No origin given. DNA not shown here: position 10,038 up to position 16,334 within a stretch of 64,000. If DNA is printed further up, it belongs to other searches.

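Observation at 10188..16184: GH94 phosphorylase-type domain fused to a ~750-residue polytopic membrane block and an N-terminal extracytoplasmic domain, with no visible glycosyltransferase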

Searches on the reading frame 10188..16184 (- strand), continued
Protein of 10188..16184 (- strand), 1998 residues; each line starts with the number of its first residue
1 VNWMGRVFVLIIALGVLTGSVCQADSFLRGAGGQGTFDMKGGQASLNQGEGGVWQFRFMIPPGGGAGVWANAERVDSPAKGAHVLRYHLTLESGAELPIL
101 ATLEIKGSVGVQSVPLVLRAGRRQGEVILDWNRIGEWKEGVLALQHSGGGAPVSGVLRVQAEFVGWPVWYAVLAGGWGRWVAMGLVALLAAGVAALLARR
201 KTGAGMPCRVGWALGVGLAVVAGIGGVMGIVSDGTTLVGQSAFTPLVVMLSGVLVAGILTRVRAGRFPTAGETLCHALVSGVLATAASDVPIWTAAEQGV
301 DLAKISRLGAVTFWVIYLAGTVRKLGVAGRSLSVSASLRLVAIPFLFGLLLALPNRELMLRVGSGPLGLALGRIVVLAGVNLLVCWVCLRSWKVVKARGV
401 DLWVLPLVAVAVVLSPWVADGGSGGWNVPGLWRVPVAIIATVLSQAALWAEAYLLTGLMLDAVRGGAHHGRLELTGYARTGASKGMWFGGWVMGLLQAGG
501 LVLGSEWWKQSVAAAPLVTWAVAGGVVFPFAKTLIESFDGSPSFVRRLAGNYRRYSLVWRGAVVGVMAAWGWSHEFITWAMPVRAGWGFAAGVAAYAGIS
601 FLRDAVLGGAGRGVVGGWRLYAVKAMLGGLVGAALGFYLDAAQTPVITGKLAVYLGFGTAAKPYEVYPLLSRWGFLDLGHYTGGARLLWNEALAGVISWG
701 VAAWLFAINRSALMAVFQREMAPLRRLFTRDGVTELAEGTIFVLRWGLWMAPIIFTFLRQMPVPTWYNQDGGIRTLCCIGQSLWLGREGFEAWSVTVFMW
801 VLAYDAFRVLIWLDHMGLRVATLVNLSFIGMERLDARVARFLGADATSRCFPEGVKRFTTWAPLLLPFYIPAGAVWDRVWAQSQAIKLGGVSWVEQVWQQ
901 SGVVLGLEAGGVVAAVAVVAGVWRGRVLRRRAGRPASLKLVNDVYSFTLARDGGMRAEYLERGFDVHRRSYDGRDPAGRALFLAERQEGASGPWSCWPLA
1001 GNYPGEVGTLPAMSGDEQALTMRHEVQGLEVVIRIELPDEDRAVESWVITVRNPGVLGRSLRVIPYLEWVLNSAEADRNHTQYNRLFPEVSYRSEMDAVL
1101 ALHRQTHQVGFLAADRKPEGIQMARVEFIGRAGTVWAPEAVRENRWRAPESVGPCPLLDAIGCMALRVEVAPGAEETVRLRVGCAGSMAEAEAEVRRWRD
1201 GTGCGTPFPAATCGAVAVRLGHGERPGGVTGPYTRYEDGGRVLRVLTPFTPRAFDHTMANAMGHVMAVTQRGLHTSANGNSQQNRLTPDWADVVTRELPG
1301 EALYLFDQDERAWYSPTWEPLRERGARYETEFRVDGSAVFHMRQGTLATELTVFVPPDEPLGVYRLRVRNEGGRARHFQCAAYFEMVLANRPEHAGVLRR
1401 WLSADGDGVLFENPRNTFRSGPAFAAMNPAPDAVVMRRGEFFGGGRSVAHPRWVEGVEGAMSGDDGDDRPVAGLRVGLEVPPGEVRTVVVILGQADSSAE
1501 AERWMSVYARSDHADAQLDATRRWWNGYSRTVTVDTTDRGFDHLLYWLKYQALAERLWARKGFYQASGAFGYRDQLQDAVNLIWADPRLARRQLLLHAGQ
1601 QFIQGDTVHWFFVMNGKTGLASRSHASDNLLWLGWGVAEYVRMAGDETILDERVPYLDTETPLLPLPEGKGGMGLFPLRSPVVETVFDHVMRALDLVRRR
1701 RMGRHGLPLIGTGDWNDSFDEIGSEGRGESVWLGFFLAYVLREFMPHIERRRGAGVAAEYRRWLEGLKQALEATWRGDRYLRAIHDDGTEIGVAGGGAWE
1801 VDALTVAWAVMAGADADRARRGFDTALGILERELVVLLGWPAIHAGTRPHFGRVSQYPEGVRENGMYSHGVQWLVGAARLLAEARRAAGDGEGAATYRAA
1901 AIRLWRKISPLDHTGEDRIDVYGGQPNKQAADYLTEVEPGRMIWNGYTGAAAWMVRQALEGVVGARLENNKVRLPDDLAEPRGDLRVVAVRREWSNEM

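Call 9: find_homologous_proteins(query=window:10188-16184:-)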
Query window:10188-16184:- (1998 aa): 166 proteins with E <= 0.001 among 8000 candidates; the best 120 are listed.
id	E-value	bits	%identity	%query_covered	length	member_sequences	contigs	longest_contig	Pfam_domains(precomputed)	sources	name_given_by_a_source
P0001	0.0e+0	4564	100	100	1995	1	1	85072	PF06165.19,PF17167.11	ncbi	-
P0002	0.0e+0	3346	75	99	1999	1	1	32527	PF06165.19,PF17167.11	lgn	-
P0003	0.0e+0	3312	74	100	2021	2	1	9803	PF06165.19,PF17167.11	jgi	jgi:cyclic beta-1,2-glucan synthetase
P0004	0.0e+0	2634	61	99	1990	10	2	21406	PF06165.19,PF17167.11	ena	-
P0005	0.0e+0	2546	58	99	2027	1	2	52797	PF06165.19,PF17167.11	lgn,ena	-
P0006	0.0e+0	2507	58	99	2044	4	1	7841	PF06165.19,PF17167.11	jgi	-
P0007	0.0e+0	2507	59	99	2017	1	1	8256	PF06165.19,PF17167.11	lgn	-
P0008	0.0e+0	2467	57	98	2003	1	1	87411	PF06165.19,PF17167.11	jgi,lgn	jgi:cyclic beta-1,2-glucan synthetase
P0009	0.0e+0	2444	57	97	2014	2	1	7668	PF06165.19,PF17167.11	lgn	-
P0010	0.0e+0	1837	51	88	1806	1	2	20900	PF06165.19,PF17167.11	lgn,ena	-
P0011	0.0e+0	1816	44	99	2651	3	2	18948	PF06165.19,PF17167.11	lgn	-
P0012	0.0e+0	1816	46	100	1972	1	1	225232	PF06165.19,PF17167.11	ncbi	-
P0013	0.0e+0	1811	46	99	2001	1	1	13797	PF06165.19,PF17167.11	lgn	-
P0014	0.0e+0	1785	45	99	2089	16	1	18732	PF06165.19,PF17167.11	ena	-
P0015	0.0e+0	1759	48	88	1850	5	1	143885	PF06165.19,PF17167.11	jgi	jgi:cyclic beta-1,2-glucan synthetase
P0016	0.0e+0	1095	41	74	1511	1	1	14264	PF06165.19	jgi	jgi:cyclic beta-1,2-glucan synthetase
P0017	0.0e+0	1041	45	60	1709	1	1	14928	PF06165.19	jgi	jgi:cyclic beta-1,2-glucan synthetase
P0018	3.2e-275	935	37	88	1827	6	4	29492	PF06165.19,PF17167.11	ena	-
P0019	3.9e-224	765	44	47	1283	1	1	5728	PF06165.19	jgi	jgi:cyclic beta-1,2-glucan synthetase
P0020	7.2e-119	416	36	36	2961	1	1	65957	PF10091.16,PF11329.15,PF06165.19,PF17167.11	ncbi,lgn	-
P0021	3.9e-118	414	36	37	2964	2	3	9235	PF10091.16,PF06165.19,PF17167.11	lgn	-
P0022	2.4e-117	411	37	37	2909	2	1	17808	PF10091.16,PF06165.19,PF17167.11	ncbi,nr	ncbi:MAG: hypothetical protein H0V27_04975 [Pyrinomonadaceae bacterium]|nr:hypothetical protein [Pyr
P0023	2.9e-116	408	36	37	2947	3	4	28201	PF10091.16,PF06165.19,PF17167.11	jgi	jgi:cyclic beta-1,2-glucan synthetase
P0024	1.3e-115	405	35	37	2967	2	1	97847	PF10091.16,PF06165.19,PF17167.11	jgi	jgi:cyclic beta-1,2-glucan synthetase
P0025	2.0e-114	401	35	37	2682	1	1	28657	PF10091.16,PF06165.19,PF17167.11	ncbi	ncbi:MAG: GH36-type glycosyl hydrolase domain-containing protein [Blastocatellia bacterium]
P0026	2.8e-114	401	35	36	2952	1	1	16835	PF10091.16,PF06165.19,PF17167.11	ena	-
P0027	3.6e-113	397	35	37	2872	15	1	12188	PF10091.16,PF06165.19,PF17167.11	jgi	jgi:cyclic beta-1,2-glucan glucanotransferase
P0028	8.7e-113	396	37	36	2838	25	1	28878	PF10091.16,PF06165.19,PF17167.11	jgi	-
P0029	9.5e-113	396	34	36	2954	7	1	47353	PF10091.16,PF06165.19,PF17167.11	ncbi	-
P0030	3.1e-112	394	35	37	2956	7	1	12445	PF10091.16,PF06165.19,PF17167.11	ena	-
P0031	1.1e-111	392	34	37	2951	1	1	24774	PF10091.16,PF06165.19,PF17167.11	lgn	-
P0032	1.3e-111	392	35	37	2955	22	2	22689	PF10091.16,PF06165.19,PF17167.11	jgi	-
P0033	2.4e-110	388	35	36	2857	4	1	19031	PF10091.16,PF06165.19,PF17167.11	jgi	jgi:cyclic beta-1,2-glucan synthetase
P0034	2.4e-110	388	36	36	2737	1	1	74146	PF10091.16,PF06165.19,PF17167.11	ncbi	-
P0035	1.4e-109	385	35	37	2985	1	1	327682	PF10091.16,PF06165.19,PF17167.11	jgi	jgi:cyclic beta-1,2-glucan synthetase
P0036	3.2e-109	384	35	36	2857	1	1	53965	PF10091.16,PF06165.19,PF17167.11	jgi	jgi:cyclic beta-1,2-glucan synthetase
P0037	6.9e-109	383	34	36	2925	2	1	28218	PF10091.16,PF06165.19,PF17167.11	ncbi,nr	ncbi:MAG TPA: glucoamylase family protein [Pyrinomonadaceae bacterium]|nr:glucoamylase family protei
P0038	1.3e-108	382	36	36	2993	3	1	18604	PF10091.16,PF06165.19,PF17167.11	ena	-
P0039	4.1e-108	381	36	35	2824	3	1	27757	PF10091.16,PF13632.13,PF06165.19,PF17167.11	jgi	jgi:cyclic beta-1,2-glucan synthetase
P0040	9.0e-108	379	37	36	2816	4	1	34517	PF10091.16,PF06165.19,PF17167.11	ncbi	ncbi:MAG: glucoamylase family protein [Thermoanaerobaculia bacterium]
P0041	1.2e-107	379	35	37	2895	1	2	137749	PF10091.16,PF06165.19,PF17167.11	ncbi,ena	-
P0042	1.5e-107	379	35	36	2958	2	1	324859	PF10091.16,PF06165.19,PF17167.11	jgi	jgi:cyclic beta-1,2-glucan synthetase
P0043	2.3e-107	378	36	36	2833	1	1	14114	PF10091.16,PF06165.19,PF17167.11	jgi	-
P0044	2.4e-107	378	36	35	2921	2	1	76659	PF10091.16,PF03633.21,PF06165.19,PF17167.11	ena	-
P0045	4.6e-107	377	35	36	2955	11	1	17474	PF10091.16,PF06165.19,PF17167.11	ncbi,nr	ncbi:MAG: hypothetical protein M3407_09610 [Acidobacteriota bacterium]|nr:hypothetical protein [Acid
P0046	1.7e-106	375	35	37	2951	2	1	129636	PF10091.16,PF06165.19,PF17167.11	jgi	jgi:cyclic beta-1,2-glucan synthetase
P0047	6.2e-106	373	35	36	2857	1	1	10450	PF10091.16,PF06165.19,PF17167.11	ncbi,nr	ncbi:MAG: glucoamylase family protein, partial [Blastocatellia bacterium]|nr:glucoamylase family pro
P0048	7.0e-106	373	34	37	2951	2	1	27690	PF10091.16,PF06165.19,PF17167.11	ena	-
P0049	7.2e-106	373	37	36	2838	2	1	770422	PF10091.16,PF13632.13,PF06165.19,PF17167.11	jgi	jgi:cyclic beta-1,2-glucan synthetase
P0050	8.1e-106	373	34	37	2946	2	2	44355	PF10091.16,PF06165.19,PF17167.11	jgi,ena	-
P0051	1.1e-105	372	35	38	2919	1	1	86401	PF10091.16,PF03633.21,PF06165.19,PF17167.11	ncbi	-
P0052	1.6e-105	372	35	39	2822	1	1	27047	PF10091.16,PF06165.19,PF17167.11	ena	-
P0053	2.3e-105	371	34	37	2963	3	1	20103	PF10091.16,PF06165.19,PF17167.11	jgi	jgi:cyclic beta-1,2-glucan synthetase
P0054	2.3e-105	371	36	36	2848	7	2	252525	PF10091.16,PF06165.19,PF17167.11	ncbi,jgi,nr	ncbi:MAG TPA: glucoamylase family protein [Candidatus Polarisedimenticolia bacterium]|jgi:cyclic bet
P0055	3.2e-105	371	36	38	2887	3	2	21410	PF10091.16,PF06165.19,PF17167.11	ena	-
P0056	3.3e-105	371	35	37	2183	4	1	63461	PF10091.16,PF03633.21,PF06165.19,PF17167.11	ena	-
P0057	4.5e-105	370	35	36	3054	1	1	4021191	PF10091.16,PF06165.19,PF17167.11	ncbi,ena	-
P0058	6.1e-105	370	35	36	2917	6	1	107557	PF10091.16,PF06165.19,PF17167.11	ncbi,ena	-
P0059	1.4e-104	369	34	35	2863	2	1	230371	PF10091.16,PF06165.19,PF17167.11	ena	-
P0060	1.5e-104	369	37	36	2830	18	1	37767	PF10091.16,PF06165.19,PF17167.11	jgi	-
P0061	3.0e-104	368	35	36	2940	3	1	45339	PF10091.16,PF06165.19,PF17167.11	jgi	jgi:cyclic beta-1,2-glucan synthetase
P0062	5.8e-104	367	36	37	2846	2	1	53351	PF10091.16,PF06165.19,PF17167.11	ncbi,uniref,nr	ncbi:GH36-type glycosyl hydrolase domain-containing protein [Phenylobacterium sp.]|uniref:GH36-type 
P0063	1.2e-103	366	34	36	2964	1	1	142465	PF10091.16,PF06165.19,PF17167.11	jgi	jgi:cyclic beta-1,2-glucan synthetase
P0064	1.9e-103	365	37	36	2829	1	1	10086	PF10091.16,PF06165.19,PF17167.11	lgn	-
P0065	3.8e-103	364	36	35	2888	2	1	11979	PF10091.16,PF06165.19,PF17167.11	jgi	jgi:cyclic beta-1,2-glucan synthetase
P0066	5.4e-103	364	36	36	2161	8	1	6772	PF10091.16,PF06165.19,PF17167.11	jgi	jgi:cyclic beta-1,2-glucan synthetase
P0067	2.3e-102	361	36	37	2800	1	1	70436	PF10091.16,PF06165.19,PF17167.11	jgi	jgi:cyclic beta-1,2-glucan synthetase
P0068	2.9e-102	361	36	38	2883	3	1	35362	PF10091.16,PF06165.19,PF17167.11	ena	-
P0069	3.6e-102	361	33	36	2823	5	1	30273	PF10091.16,PF03633.21,PF06165.19,PF17167.11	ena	-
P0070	4.5e-102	361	34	38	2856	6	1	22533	PF10091.16,PF06165.19,PF17167.11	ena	-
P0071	9.1e-102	360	36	36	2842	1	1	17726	PF10091.16,PF06165.19,PF17167.11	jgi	jgi:cyclic beta-1,2-glucan synthetase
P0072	9.5e-102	359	35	36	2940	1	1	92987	PF10091.16,PF06165.19,PF17167.11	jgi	jgi:cyclic beta-1,2-glucan synthetase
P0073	2.6e-101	358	36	35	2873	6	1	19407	PF10091.16,PF06165.19,PF17167.11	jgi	jgi:cyclic beta-1,2-glucan glucanotransferase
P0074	2.7e-101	358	36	36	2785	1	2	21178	PF10091.16,PF06165.19,PF17167.11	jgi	jgi:cyclic beta-1,2-glucan synthetase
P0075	3.1e-101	358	35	37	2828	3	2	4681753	PF10091.16,PF06165.19,PF17167.11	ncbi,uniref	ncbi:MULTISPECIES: GH36-type glycosyl hydrolase domain-containing protein [Xanthobacter]|uniref:GH36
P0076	6.5e-101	357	32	48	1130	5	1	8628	PF06165.19,PF17167.11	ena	-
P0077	1.0e-100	356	35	36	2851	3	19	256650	PF10091.16,PF06165.19,PF17167.11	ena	-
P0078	1.1e-100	356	37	35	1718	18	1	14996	PF10091.16,PF03633.21,PF06165.19,PF17167.11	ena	-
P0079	1.2e-100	356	35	37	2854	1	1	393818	PF10091.16,PF06165.19,PF17167.11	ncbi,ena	-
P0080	1.3e-100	356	34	36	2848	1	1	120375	PF10091.16,PF13632.13,PF06165.19,PF17167.11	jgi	jgi:cyclic beta-1,2-glucan synthetase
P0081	1.6e-100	355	37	37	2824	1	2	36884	PF10091.16,PF06165.19,PF17167.11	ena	-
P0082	2.3e-100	355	33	39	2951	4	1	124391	PF10091.16,PF06165.19,PF17167.11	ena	-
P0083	2.5e-100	355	33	47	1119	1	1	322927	PF06165.19,PF17167.11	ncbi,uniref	ncbi:glycosyl transferase [Thioalkalicoccus limnaeus]|uniref:Glycosyl transferase n=1 Tax=Thioalkali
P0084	4.9e-100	354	35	36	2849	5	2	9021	PF10091.16,PF06165.19,PF17167.11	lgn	-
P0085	5.1e-100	354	33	36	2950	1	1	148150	PF10091.16,PF06165.19,PF17167.11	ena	-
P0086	1.9e-99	352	36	37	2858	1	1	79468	PF10091.16,PF03633.21,PF06165.19,PF17167.11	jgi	-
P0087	5.7e-99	350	36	36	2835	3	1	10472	PF10091.16,PF06165.19,PF17167.11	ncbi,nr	ncbi:MAG TPA: glucoamylase family protein [Thermoanaerobaculia bacterium]|nr:glucoamylase family pro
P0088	9.0e-99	350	34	41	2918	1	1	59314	PF10091.16,PF06165.19,PF17167.11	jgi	jgi:cyclic beta-1,2-glucan synthetase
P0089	1.5e-98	349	36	36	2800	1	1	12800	PF10091.16,PF06165.19,PF17167.11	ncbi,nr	ncbi:MAG: cyclic beta 1-2 glucan synthetase [Gemmatimonadales bacterium]|nr:cyclic beta 1-2 glucan s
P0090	3.4e-98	348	34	37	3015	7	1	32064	PF10091.16,PF06165.19,PF17167.11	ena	-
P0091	3.8e-98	347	35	37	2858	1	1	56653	PF10091.16,PF13632.13,PF06165.19,PF17167.11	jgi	jgi:cyclic beta-1,2-glucan synthetase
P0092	4.7e-98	347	34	38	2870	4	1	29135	PF10091.16,PF06165.19,PF17167.11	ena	-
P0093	5.0e-98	347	35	38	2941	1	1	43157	PF10091.16,PF06165.19,PF17167.11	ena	-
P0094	1.3e-97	346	36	36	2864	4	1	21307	PF10091.16,PF06165.19,PF17167.11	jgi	jgi:cyclic beta-1,2-glucan synthetase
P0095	1.6e-97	345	34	35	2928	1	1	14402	PF10091.16,PF06165.19,PF17167.11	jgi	jgi:cellobiose phosphorylase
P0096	1.7e-97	345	36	35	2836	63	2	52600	PF10091.16,PF06165.19,PF17167.11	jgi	-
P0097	3.3e-97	344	37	35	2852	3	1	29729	PF10091.16,PF06165.19,PF17167.11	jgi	jgi:cyclic beta-1,2-glucan synthetase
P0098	3.8e-97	344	33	35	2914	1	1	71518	PF10091.16,PF06165.19,PF17167.11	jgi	jgi:cyclic beta-1,2-glucan synthetase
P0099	6.8e-97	343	36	35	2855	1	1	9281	PF10091.16,PF06165.19,PF17167.11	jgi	jgi:cyclic beta-1,2-glucan synthetase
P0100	6.8e-97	343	33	37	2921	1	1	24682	PF10091.16,PF06165.19,PF17167.11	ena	-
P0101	7.7e-97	343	33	36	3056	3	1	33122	PF10091.16,PF06165.19,PF17167.11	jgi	jgi:cyclic beta-1,2-glucan synthetase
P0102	7.8e-97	343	33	35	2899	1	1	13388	PF10091.16,PF06165.19,PF17167.11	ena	-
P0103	1.3e-96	342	34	35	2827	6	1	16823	PF10091.16,PF06165.19,PF17167.11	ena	-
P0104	1.3e-96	342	33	37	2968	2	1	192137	PF10091.16,PF06165.19,PF17167.11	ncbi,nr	ncbi:MAG TPA: glucoamylase family protein [Planctomycetota bacterium]|nr:glucoamylase family protein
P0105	1.5e-96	342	33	37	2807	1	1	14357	PF10091.16,PF06165.19,PF17167.11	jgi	jgi:cyclic beta-1,2-glucan synthetase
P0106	2.5e-96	341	35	36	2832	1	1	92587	PF10091.16,PF06165.19,PF17167.11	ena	-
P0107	2.7e-96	341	33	37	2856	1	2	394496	PF10091.16,PF06165.19,PF17167.11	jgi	jgi:cyclic beta-1,2-glucan synthetase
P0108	2.8e-96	341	34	37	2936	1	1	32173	PF10091.16,PF06165.19,PF17167.11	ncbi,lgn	-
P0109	3.2e-96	341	33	36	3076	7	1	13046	PF10091.16,PF06165.19,PF17167.11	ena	-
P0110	3.5e-96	341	35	36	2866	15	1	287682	PF10091.16,PF13632.13,PF06165.19,PF17167.11,PF00072.31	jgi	jgi:cyclic beta-1,2-glucan synthetase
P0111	3.6e-96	341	36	37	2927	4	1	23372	PF10091.16,PF06165.19,PF17167.11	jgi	jgi:cellobiose phosphorylase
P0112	4.0e-96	341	33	36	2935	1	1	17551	PF10091.16,PF06165.19,PF17167.11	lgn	-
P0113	4.9e-96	340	35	34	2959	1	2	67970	PF10091.16,PF06165.19,PF17167.11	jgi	jgi:cyclic beta-1,2-glucan synthetase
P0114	6.0e-96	340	34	37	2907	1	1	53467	PF10091.16,PF03633.21,PF06165.19,PF17167.11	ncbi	-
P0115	8.1e-96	340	35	37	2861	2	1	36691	PF10091.16,PF06165.19,PF17167.11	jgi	-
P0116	9.9e-96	339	35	36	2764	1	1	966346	PF10091.16,PF13632.13,PF11329.15,PF06165.19,PF17167.11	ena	-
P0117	1.1e-95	339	35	35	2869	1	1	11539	PF10091.16,PF06165.19,PF17167.11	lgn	-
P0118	5.6e-95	337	33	36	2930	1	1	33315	PF10091.16,PF03633.21,PF06165.19,PF17167.11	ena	-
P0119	7.5e-95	337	34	36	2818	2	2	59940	PF10091.16,PF06165.19,PF17167.11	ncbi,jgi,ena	jgi:cyclic beta-1,2-glucan synthetase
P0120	1.2e-93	333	36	36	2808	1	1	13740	PF10091.16,PF06165.19,PF17167.11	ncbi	-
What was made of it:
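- Checked: Full-length homologues at 37-75% identity exist (call 9).
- JGI names several family members 'cyclic beta-1,2-glucan synthetase' (call 9).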
